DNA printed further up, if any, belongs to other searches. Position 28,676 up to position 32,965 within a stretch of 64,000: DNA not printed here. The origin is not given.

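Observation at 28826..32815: AT-rich gene for a 1329-aa STAND/NB-ARC-type NTPase with nuclease-like N-terminus and long helical C-terminus - candidate undescribed antiphage defence protein (Avs-like architecture)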

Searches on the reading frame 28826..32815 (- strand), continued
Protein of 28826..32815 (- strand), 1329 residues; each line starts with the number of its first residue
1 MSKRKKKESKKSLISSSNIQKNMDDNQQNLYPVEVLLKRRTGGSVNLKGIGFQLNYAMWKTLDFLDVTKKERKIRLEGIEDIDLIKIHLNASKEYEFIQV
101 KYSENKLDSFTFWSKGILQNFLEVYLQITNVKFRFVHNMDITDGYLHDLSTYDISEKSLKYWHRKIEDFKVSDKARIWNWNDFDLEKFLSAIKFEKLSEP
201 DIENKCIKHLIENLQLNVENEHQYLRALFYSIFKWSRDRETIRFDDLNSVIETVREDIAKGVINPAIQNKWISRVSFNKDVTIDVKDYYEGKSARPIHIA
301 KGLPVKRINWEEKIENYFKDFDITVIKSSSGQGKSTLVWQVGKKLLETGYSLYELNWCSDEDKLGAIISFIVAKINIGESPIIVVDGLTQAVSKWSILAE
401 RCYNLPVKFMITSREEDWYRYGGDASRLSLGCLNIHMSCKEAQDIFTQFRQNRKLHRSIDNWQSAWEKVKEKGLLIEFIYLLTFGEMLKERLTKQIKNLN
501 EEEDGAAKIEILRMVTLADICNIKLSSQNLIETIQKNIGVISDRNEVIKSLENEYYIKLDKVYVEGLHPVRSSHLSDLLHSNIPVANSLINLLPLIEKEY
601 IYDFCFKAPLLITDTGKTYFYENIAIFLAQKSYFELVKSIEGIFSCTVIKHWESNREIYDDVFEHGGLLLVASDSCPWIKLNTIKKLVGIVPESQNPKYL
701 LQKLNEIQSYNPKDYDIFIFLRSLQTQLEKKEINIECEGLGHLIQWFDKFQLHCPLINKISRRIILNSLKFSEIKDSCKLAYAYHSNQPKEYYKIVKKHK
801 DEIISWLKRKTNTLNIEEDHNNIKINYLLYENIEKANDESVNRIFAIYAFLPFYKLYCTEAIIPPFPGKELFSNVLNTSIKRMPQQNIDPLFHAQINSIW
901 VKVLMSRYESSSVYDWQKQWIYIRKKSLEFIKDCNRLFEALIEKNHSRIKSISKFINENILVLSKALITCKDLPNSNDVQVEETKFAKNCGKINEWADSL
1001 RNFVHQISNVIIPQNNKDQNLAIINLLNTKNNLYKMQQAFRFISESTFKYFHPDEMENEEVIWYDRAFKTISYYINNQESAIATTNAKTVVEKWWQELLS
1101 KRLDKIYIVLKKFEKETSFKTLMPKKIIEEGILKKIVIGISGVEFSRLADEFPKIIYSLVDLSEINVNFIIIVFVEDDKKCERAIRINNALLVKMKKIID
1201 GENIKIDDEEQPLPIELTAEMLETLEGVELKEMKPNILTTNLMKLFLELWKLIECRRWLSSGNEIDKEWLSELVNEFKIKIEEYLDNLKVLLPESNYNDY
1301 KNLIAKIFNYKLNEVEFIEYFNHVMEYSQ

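Call 50: search_protein_families(library=pfam, proteins=[L021:8078-9628:-, L081:3307-4905:+, L009:8272-8661:+, L009:8733-9782:+, L009:14091-14564:+, L056:7137-8345:+, L071:7164-8531:+, L044:13959-14369:+, L017:13886-15007:-, L009:14620-16080:+], max_evalue=0.001)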
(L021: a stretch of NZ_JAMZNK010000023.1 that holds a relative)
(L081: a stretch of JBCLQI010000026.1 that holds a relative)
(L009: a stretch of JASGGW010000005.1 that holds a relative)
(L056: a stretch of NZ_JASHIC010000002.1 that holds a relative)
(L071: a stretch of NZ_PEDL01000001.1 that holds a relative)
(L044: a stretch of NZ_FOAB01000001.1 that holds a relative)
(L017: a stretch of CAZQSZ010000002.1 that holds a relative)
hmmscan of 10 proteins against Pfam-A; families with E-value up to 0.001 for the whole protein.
L021:8078-9628:- (516 aa): 3 families
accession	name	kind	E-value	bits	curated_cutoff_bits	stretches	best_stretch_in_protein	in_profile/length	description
PF00239.26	Resolvase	-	1.3e-22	80.9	23.3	1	7-153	3-144/145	Resolvase, N terminal domain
PF07508.19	Recombinase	-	6.2e-14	52.5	21.1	1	178-265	1-101/102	Recombinase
PF13408.12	Zn_ribbon_recom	-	8.3e-06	26.5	25.3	1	281-330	1-54/58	Recombinase zinc beta ribbon domain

L081:3307-4905:+ (532 aa): 3 families
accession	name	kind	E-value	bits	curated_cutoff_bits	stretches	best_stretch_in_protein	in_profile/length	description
PF00239.26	Resolvase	-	4.7e-23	82.3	23.3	1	52-206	1-143/145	Resolvase, N terminal domain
PF07508.19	Recombinase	-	1.2e-18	67.6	21.1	1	231-332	1-101/102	Recombinase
PF13408.12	Zn_ribbon_recom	-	1.1e-10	42.1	25.3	1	347-403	1-54/58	Recombinase zinc beta ribbon domain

L009:8272-8661:+ (129 aa): 1 family
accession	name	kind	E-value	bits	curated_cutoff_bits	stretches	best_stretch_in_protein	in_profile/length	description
PF00436.31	SSB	-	1.5e-15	57.5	26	1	4-101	4-102/104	Single-strand binding protein family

L009:8733-9782:+ (349 aa): 1 family
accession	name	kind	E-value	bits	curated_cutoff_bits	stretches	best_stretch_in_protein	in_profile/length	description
PF06067.16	DUF932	-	8.1e-70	235.6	23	1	87-319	1-226/227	Domain of unknown function (DUF932)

L009:14091-14564:+ (157 aa): 1 family
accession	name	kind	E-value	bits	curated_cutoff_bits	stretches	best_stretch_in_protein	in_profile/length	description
PF04002.20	RadC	-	9e-37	126.1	22.1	1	34-156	2-121/121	RadC-like JAB domain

L056:7137-8345:+ (402 aa): 3 families
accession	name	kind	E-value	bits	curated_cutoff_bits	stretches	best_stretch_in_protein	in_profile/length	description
PF13102.12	Phage_int_SAM_5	-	6.3e-18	65.4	22.3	1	104-202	1-97/98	Phage integrase SAM-like domain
PF00589.27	Phage_integrase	-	7.4e-17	62.1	27.1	1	244-390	30-170/172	Phage integrase family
PF17293.8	Arm-DNA-bind_5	-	9.9e-17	61.7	22.6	1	6-91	1-85/87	Arm DNA-binding domain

L071:7164-8531:+ (455 aa): 10 families
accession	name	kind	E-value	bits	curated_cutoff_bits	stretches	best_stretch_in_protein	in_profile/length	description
PF05958.17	tRNA_U5-meth_tr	-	7.6e-25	88.1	23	1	90-451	1-355/357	tRNA (Uracil-5-)-methyltransferase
PF13847.12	Methyltransf_31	-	1.6e-12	47.7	27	1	307-380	4-78/145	Methyltransferase domain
PF01938.26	TRAM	-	2.4e-09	37.4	21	1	7-61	4-61/61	TRAM domain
PF13649.12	Methyltransf_25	-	3.8e-09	37.5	27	1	311-366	2-58/97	Methyltransferase domain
PF02475.24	TRM5-TYW2_MTfase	-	9.5e-09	35.8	28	1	307-387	37-115/164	TRM5/TYW2 methyltransferase domain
PF09445.16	Methyltransf_15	-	2.1e-07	31.1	22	1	308-390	2-85/165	RNA cap guanine-N2 methyltransferase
PF05175.20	MTS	-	1.4e-06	28.5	23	1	307-385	32-107/170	Methyltransferase small domain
PF03602.21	Cons_hypoth95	-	2.5e-06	27.7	24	1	307-413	42-155/182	Conserved hypothetical protein 95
PF08241.18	Methyltransf_11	-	1.2e-05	26.3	21.2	1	315-368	5-55/95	Methyltransferase domain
PF06325.19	PrmA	-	5.4e-05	23.3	22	1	297-378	153-233/296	Ribosomal protein L11 methyltransferase (PrmA)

L044:13959-14369:+ (136 aa): 0 families

L017:13886-15007:- (373 aa): 2 families
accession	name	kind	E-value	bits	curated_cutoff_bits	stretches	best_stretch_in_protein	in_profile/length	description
PF06250.17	YhcG_C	-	6.9e-53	179.1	32.5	1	214-365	3-154/157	YhcG PDDEXK nuclease domain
PF17761.7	DUF1016_N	-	2.2e-27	96.2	32.8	1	29-189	11-137/137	DUF1016 N-terminal domain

L009:14620-16080:+ (486 aa): 1 family
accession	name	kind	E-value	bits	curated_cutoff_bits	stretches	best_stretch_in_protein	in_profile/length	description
PF11855.13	DUF3375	-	3.6e-95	320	28.6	1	15-463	8-450/474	Protein of unknown function (DUF3375)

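Call 63: list_cluster_members(proteins=[P0001])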
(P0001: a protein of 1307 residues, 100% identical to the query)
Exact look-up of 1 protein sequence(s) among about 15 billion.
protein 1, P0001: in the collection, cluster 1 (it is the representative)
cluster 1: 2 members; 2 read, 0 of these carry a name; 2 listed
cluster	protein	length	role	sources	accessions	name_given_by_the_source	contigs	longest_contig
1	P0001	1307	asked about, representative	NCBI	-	-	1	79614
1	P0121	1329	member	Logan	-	-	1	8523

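Call 66: find_related_loci(query=A1, collection=viral_contigs, flank=8000)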
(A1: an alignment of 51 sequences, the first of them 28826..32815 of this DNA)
Query A1 (1329 aa) in viral_contigs; peptide patterns used: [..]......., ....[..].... (x = any residue, [..] = any of these).
80 stretches matched a pattern; 5 encode a relative of the query (tblastn E <= 1e-3); 5 distinct loci.
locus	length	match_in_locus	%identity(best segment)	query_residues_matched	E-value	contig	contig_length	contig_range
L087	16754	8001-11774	37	33-1305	0e+0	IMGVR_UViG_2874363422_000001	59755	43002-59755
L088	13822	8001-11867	30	33-1321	5e-164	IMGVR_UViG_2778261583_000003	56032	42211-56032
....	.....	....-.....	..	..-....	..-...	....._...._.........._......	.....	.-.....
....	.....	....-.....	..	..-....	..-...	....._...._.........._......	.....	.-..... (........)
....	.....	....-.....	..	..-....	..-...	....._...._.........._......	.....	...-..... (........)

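Call 67: search_protein_families(library=pfam, alignment_id=A4, max_evalue=0.01)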
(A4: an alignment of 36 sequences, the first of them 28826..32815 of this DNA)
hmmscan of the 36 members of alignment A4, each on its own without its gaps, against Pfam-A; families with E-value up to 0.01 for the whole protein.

A. member 1, window:28826-32815:- (1329 aa): 2 families
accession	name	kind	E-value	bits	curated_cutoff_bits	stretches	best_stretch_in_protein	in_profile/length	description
PF25199.1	nSTAND_NTPase5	-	2.3e-07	31.2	34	1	287-423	2-142/145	Novel STAND NTPase 5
PF16421.10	E2F_CC-MB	-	0.003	18.1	33.9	0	801-849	16-62/96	E2F transcription factor CC-MB domain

B. families by the number of members that match (of 36 scanned): 6 families
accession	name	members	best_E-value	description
PF25199.1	nSTAND_NTPase5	36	1.4e-11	Novel STAND NTPase 5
PF20720.3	nSTAND3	33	6e-07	Novel STAND NTPase 3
PF14130.12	Cap4_nuclease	16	5e-11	Cap4, dsDNA endonuclease domain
PF16421.10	E2F_CC-MB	1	0.003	E2F transcription factor CC-MB domain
PF01656.29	CbiA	1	0.004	CobQ/CobB/MinD/ParA nucleotide binding domain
PF13173.12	AAA_14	1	0.004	AAA domain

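Call 68: search_protein_families(library=padloc, alignment_id=A4, max_evalue=0.1)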
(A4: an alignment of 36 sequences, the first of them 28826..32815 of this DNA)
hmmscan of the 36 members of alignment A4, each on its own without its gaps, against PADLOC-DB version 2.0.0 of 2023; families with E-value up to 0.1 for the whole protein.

A. member 1, window:28826-32815:- (1329 aa): 0 families

B. families by the number of members that match (of 36 scanned): 18 families
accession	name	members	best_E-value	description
PDLC03848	LmuA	11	1.9e-15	-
PDLC03849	LmuA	10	1.8e-08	-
PDLC00744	Effector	6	2e-07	Endonuclease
PDLC00153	HamA1|HamA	2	4.9e-06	DUF1837 domain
PDLC02187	DUF4297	2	0.0015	-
PDLC04790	PDC-S01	2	0.017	-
PDLC00750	Effector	1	8.7e-08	Endonuclease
PDLC02006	SAVED3--SAVED_PDDEXK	1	1.2e-05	-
PDLC00173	HamA1|HamA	1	4.1e-05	DUF1837 domain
PDLC04140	mad8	1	0.00049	mads_8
PDLC00198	HamA2|HamA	1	0.0023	DUF1837 domain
PDLC03852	LmuA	1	0.0039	-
PDLC04314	PDC-M02B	1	0.0089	-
PDLC04445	PDC-M13C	1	0.011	-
PDLC01000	Cas11e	1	0.015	CRISPR type I-E/ECOLI-associated protein CasB/Cse2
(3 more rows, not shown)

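Call 72: find_encoding_contigs(protein=window:28826-32815:-, flank=8000, max_places=4)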
Protein window:28826-32815:- (1329 aa): 1 contig read that carries it; 1 place shown.
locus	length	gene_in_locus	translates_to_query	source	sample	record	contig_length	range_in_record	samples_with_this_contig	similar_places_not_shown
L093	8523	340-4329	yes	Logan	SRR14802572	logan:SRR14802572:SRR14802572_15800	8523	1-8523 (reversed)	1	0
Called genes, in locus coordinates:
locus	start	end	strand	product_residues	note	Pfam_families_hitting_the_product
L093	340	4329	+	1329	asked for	PF25199:nSTAND_NTPase5 (weak)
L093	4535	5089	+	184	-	PF06966:DUF1295 (weak), PF04191:PEMT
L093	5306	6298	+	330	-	PF09603:Fib_succ_major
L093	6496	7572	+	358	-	PF04015:DUF362, PF12797:Fer4_2 (faint), PF12837:Fer4_6 (faint), PF13237:Fer4_10, PF12838:Fer4_7, PF13187:Fer4_9, PF25160:LdpA_Fe-S-bd (weak), PF00037:Fer4 (weak), +2 more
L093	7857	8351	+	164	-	PF01980:TrmO_N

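Call 77: search_protein_families(library=padloc, alignment_id=A5, max_evalue=1e-10)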
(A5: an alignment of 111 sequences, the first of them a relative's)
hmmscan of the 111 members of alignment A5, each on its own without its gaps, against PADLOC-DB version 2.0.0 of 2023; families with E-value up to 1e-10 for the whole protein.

A. member 1, L007:5287-6255:- (322 aa): 0 families

B. families by the number of members that match (of 111 scanned): 333 families (the first 25 are shown)
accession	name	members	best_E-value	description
PDLC00083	GajA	4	1.8e-242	AAA ATPase domain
PDLC00091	GajA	4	2.8e-109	AAA ATPase domain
PDLC00071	GajA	4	4e-103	AAA ATPase domain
PDLC00080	GajA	4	1e-102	AAA ATPase domain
PDLC00099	GajA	4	3.4e-101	AAA ATPase domain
PDLC00138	GajB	4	1.1e-96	UrvD helicase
PDLC00096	GajA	4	3.1e-92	AAA ATPase domain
PDLC00069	GajA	4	1.6e-82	AAA ATPase domain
PDLC00073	GajA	4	1.7e-75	AAA ATPase domain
PDLC00070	GajA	4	2.1e-75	AAA ATPase domain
PDLC02979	AriA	4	3.9e-71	-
PDLC00129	GajB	4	2.2e-65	UrvD helicase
PDLC00101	GajA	4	2e-52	AAA ATPase domain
PDLC00072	GajA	4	3.4e-51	AAA ATPase domain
PDLC00100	GajA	4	5.6e-41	AAA ATPase domain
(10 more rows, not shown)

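Call 80: search_protein_families(library=phrogs, proteins=[window:28826-32815:-], max_evalue=0.1)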
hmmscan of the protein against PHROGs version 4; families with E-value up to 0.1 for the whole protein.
window:28826-32815:- (1329 aa): 1 family
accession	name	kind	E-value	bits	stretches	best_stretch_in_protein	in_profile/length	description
phrog_14735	-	unknown function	0.056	14.7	0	1066-1093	14-41/74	-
